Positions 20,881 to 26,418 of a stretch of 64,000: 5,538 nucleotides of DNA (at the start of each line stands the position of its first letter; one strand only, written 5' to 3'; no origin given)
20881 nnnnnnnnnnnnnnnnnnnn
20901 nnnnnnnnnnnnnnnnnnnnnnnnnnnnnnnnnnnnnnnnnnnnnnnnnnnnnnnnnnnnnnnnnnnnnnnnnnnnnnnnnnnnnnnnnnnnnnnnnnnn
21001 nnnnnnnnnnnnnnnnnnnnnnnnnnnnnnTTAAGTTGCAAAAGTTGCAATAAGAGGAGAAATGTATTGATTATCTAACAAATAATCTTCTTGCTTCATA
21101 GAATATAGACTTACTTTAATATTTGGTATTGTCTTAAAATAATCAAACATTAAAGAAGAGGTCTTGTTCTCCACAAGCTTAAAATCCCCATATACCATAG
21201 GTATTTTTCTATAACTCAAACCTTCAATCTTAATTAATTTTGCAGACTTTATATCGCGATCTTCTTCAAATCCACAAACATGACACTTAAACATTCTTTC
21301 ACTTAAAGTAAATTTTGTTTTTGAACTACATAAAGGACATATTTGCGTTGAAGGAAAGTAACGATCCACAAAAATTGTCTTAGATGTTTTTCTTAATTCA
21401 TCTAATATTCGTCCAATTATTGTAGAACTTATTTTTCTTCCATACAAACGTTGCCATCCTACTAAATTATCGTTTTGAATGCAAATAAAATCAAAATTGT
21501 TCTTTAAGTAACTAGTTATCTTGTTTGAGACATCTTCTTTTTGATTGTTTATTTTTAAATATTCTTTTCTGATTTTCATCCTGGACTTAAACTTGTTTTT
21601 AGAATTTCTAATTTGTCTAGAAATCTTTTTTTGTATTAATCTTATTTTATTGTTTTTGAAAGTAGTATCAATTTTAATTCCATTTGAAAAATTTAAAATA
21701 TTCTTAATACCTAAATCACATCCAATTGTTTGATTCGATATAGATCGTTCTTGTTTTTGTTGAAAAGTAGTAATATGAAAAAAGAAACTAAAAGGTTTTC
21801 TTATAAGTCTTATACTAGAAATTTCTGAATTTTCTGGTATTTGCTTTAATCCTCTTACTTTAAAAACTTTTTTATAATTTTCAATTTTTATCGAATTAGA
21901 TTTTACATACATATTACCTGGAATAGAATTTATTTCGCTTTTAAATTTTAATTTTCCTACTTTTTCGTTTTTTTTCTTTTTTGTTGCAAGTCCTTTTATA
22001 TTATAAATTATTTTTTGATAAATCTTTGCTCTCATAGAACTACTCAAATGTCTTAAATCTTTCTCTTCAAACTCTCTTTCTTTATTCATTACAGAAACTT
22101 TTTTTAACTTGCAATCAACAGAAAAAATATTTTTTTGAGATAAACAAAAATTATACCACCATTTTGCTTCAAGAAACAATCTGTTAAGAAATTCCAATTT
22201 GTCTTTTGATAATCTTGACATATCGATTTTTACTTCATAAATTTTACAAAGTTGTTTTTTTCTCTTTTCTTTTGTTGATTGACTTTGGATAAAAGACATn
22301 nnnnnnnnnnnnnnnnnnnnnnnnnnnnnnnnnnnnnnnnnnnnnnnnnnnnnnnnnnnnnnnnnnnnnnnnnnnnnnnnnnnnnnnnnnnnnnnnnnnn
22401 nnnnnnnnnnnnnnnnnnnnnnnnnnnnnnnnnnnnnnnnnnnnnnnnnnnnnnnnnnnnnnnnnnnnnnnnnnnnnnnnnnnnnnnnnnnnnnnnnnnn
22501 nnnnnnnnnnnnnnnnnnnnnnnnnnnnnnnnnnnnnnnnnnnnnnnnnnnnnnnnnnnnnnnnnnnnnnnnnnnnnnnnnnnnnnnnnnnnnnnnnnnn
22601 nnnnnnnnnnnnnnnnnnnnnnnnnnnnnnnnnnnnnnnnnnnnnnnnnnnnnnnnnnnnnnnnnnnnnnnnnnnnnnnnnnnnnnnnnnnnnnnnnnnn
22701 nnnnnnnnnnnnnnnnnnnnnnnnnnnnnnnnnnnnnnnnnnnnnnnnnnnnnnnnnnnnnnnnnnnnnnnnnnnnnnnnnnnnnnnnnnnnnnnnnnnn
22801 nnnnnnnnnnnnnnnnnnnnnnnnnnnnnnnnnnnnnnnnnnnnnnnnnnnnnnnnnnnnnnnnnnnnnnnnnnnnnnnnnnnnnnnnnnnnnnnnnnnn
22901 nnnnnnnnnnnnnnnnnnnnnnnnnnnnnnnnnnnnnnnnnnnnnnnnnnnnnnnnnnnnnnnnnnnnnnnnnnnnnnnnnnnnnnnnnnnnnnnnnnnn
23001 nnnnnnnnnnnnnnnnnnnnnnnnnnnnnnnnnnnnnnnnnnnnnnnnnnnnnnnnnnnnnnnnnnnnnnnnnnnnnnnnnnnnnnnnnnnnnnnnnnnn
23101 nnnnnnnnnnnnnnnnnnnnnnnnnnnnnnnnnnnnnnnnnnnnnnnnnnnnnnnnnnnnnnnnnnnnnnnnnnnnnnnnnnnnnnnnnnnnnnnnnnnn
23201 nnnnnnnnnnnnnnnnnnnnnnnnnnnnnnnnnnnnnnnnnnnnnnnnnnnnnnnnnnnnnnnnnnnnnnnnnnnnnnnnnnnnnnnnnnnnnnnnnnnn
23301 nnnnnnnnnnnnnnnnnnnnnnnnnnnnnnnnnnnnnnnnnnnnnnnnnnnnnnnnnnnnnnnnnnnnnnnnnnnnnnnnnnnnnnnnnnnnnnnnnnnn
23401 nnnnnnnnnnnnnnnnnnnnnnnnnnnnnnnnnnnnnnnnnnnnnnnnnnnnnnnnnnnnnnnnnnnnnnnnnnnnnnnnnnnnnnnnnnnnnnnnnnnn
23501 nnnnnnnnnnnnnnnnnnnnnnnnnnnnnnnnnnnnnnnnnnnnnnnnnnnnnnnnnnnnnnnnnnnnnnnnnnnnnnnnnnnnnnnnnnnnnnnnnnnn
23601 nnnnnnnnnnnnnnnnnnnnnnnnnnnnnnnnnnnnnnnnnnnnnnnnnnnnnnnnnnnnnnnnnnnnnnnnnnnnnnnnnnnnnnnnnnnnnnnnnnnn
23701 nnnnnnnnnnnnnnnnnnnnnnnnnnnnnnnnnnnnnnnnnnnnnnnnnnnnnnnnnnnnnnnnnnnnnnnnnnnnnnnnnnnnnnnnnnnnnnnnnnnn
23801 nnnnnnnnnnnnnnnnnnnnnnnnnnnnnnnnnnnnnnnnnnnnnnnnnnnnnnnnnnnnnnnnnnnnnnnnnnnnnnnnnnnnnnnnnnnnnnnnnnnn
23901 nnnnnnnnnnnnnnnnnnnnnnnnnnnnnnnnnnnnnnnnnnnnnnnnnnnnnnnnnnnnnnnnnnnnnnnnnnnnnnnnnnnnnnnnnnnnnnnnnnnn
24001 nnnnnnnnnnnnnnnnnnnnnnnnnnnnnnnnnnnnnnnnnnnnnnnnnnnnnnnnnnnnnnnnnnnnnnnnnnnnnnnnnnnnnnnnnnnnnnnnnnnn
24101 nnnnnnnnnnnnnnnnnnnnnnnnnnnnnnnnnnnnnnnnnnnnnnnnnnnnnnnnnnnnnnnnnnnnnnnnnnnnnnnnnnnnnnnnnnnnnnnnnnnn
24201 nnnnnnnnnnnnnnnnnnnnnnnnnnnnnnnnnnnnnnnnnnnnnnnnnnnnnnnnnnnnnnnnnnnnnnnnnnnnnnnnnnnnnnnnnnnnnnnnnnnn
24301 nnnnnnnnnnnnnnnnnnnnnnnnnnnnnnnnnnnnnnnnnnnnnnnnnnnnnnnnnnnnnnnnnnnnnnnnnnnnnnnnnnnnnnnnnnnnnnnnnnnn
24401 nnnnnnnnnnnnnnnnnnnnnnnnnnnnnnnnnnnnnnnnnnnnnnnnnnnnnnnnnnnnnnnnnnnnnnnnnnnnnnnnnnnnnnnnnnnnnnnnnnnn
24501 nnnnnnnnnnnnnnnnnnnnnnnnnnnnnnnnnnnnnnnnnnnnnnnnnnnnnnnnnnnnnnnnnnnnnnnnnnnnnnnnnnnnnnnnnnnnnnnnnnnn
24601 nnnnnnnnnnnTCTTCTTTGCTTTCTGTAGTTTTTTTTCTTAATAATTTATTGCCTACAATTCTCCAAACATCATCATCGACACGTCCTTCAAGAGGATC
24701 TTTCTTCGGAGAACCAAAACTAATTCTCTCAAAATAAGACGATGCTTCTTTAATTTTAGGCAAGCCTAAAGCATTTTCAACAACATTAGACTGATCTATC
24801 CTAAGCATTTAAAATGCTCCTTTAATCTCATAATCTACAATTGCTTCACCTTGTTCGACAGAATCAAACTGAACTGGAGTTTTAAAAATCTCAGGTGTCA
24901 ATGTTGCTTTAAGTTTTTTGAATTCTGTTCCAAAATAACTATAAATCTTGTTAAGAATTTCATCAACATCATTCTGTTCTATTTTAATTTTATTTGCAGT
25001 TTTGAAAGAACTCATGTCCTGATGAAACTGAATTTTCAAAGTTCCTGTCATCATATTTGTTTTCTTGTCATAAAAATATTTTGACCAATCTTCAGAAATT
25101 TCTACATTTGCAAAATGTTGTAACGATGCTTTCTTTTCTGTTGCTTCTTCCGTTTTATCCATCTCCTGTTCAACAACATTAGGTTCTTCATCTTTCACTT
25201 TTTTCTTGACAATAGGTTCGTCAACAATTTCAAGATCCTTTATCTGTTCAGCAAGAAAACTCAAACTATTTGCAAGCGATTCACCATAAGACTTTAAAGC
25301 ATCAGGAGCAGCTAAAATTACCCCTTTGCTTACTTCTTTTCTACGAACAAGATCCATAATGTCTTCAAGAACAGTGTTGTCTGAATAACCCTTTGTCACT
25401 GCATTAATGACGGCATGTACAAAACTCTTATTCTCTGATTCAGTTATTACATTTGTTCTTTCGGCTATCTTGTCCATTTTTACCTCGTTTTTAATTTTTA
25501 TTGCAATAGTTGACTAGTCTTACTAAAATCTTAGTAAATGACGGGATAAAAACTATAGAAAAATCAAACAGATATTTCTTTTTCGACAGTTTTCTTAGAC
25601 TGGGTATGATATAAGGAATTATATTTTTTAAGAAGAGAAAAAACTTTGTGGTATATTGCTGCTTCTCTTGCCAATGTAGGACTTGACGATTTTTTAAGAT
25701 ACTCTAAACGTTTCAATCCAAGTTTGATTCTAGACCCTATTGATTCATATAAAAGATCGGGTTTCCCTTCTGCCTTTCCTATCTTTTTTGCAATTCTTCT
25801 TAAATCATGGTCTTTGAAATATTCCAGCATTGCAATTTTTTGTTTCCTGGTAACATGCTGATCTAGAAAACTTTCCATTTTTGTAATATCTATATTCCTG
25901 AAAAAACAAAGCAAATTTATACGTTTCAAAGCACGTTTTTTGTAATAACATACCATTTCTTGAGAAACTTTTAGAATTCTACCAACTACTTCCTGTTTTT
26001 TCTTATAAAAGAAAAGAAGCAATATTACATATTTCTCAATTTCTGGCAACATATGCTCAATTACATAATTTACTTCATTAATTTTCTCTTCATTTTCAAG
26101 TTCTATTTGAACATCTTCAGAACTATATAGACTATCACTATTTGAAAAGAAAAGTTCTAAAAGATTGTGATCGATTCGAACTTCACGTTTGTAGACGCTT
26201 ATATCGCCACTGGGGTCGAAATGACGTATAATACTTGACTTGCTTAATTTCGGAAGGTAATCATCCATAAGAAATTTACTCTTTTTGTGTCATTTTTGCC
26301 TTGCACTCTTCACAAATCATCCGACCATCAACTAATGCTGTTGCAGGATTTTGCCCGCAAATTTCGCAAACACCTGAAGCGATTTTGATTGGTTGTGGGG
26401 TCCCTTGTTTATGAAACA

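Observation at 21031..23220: TnpB nuclease beside a tandemly duplicated, diverging two-gene cassette with a poly-A frameshift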

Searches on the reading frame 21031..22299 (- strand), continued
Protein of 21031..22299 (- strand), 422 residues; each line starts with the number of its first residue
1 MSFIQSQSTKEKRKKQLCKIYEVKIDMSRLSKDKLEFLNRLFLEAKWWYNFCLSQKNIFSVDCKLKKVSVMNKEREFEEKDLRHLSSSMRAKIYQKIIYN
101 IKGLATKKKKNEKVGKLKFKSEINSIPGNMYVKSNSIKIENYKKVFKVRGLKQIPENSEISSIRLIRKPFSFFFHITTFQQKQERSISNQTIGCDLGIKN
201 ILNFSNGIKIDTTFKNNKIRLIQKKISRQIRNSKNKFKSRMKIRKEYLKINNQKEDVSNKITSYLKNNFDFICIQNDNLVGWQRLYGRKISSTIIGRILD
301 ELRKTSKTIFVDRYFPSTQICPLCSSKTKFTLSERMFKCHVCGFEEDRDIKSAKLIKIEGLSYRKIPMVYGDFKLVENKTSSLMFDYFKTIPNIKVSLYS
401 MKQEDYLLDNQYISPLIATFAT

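Call 63: search_solved_structures(query=window:21031-22299:-, max_evalue=0.01, show_alignments=3)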
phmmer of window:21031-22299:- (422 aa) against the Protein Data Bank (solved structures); distinct sequences matched with E-value up to 0.01: 7.
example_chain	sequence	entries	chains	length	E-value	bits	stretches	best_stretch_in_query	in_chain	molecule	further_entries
9yyg_A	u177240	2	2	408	1.4e-14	57.1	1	104-361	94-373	AI-designed RNA-guided nuclease | AI-generated RNA-guided nuclease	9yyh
8iaz_A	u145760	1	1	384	2e-09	40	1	185-354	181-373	Transposase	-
8bf8_A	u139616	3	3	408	1.1e-08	37.7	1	192-361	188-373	RNA-guided DNA endonuclease TnpB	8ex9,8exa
8h1j_A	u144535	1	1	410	1.1e-08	37.7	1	192-361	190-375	RNA-guided DNA endonuclease TnpB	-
9j09_A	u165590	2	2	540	2.3e-06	30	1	311-355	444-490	Transposase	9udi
9jfq_A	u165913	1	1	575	3.2e-06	29.5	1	294-368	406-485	LaTranC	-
9jfo_A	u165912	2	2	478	1e-05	27.9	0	294-356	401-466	LaTranC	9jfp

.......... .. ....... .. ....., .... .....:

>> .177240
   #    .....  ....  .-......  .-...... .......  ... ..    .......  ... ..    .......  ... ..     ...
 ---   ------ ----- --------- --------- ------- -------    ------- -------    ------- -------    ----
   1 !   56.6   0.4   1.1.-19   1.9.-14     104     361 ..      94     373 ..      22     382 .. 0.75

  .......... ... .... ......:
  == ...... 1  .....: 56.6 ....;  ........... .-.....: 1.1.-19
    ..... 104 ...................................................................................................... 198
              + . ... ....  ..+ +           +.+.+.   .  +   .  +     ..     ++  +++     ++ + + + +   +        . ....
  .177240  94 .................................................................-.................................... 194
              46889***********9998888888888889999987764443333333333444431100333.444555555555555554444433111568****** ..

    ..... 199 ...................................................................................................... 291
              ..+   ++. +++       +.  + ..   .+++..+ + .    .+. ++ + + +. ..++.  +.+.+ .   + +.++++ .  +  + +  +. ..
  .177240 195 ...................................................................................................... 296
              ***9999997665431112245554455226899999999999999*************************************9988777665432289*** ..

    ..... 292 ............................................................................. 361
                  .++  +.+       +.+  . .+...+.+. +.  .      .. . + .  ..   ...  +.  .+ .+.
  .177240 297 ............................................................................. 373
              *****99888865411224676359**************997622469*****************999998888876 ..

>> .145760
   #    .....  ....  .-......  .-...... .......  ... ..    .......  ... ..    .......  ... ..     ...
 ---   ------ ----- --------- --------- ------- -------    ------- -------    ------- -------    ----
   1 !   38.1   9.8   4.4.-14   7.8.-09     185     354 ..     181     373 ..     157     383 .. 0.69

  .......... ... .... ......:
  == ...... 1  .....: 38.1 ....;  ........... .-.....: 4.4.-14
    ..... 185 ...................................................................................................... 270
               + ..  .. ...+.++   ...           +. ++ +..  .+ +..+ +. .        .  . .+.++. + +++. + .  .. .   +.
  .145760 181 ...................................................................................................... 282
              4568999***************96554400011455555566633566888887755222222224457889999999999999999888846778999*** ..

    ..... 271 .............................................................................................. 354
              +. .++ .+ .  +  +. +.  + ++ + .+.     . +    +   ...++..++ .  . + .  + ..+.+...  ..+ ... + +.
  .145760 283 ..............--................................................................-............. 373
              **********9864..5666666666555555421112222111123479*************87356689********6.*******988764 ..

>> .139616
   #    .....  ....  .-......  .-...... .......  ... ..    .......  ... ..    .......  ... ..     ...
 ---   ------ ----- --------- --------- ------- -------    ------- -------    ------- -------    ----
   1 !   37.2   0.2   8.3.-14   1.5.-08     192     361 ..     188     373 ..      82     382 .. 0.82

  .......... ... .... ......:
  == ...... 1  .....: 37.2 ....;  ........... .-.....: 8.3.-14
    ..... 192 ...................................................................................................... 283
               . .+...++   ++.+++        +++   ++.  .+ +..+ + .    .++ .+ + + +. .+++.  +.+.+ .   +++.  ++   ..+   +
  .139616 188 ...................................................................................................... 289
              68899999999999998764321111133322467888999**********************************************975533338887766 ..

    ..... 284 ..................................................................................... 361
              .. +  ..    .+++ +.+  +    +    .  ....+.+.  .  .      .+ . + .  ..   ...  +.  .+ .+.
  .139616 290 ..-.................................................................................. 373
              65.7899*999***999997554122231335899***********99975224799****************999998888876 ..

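Call 104: search_dna_similar(query=window:21031-22299:-, collection=phages, mode=protein, max_rows=12)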
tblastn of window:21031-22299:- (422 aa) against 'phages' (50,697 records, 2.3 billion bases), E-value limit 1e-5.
Records with a match: 346; places in all: 471; records where one place covers at least 80% of the query: 3.
Best place of each record, by identity: <60% 346.
By first word of the organism name: Staphylococcus 87; Mycobacterium 44; Helicobacter 21; Lactobacillus 19; Bacillus 16; Streptococcus 16; Bacteriophage 15; Prevotella 15; Klebsiella 9; Nodularia 9; and 36 more.
By host as written in the record: - 41; Mycobacterium smegmatis mc2 155 29; Staphylococcus aureus 27; Prevotella sp. 15; Helicobacter pylori 14; Lactobacillus plantarum 9; Mycobacterium smegmatis mc#155 8; Staphylococcus epidermidis F12 6; and 113 more.
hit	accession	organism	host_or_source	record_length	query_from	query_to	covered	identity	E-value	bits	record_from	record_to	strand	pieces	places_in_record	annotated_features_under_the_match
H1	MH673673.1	Thermus phage phiLo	Thermus thermophilus HB8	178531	7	362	84%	32.4%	2e-49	186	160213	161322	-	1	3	putative transposase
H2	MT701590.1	Klebsiella phage Miami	Klebsiella pneumoniae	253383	29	381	84%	26.8%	2e-12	76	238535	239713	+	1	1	putative transposase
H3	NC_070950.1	Klebsiella phage Miami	Klebsiella pneumoniae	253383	29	381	84%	26.8%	2e-12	76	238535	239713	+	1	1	transposase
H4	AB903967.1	Staphylococcus phage phiSA12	Staphylococcus aureus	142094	128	357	55%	33.6%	4e-22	105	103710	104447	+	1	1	hypothetical protein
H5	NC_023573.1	Staphylococcus phage phiSA12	Staphylococcus aureus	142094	128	357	55%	33.6%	4e-22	105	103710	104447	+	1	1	transposase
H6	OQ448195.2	Staphylococcus phage 110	Staphylococcus epidermidis COB-Sec2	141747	128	353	54%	33.6%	4e-21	102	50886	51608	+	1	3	transposase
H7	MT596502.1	Staphylococcus phage vB_SepM_BE05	Staphylococcus epidermidis F12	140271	128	353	54%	32.8%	1e-21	103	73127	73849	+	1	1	transposase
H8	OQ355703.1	Staphylococcus phage vB_SepM_BE25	Staphylococcus epidermidis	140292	128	353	54%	32.4%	3e-18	94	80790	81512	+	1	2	transposase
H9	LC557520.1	Staphylococcus phage vB_SsapH-Golestan101-M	Staphylococcus saprophyticus 101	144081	128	353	54%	32.1%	3e-21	102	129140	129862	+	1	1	transposase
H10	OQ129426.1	Staphylococcus phage vB_SauM_JDF86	Staphylococcus aureus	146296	128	353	54%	32.1%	7e-21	101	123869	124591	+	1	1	transposase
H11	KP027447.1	Staphylococcus phage vB_SepM_ phiIPLA-C1C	Staphylococcus sp.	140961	128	353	54%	31.9%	1e-19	97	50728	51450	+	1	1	transposase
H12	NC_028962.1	Staphylococcus phage vB_SepM_ phiIPLA-C1C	Staphylococcus sp.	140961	128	353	54%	31.9%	1e-19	97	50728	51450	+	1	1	transposase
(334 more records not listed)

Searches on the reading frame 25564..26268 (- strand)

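Call 12: search_protein_families(library=phrogs, proteins=[window:25564-26268:-], max_evalue=0.01)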
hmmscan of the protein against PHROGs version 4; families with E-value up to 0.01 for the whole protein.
window:25564-26268:- (234 aa): 3 families
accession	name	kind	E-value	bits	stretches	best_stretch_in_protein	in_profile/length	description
phrog_351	-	transcription regulation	6.4e-09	35.9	1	48-119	653-724/928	RNA polymerase sigma factor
phrog_36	-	transcription regulation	0.00014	22.6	1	58-137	125-205/220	transcriptional regulator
phrog_3512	-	transcription regulation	0.0032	18.6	0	73-117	65-109/130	sigma factor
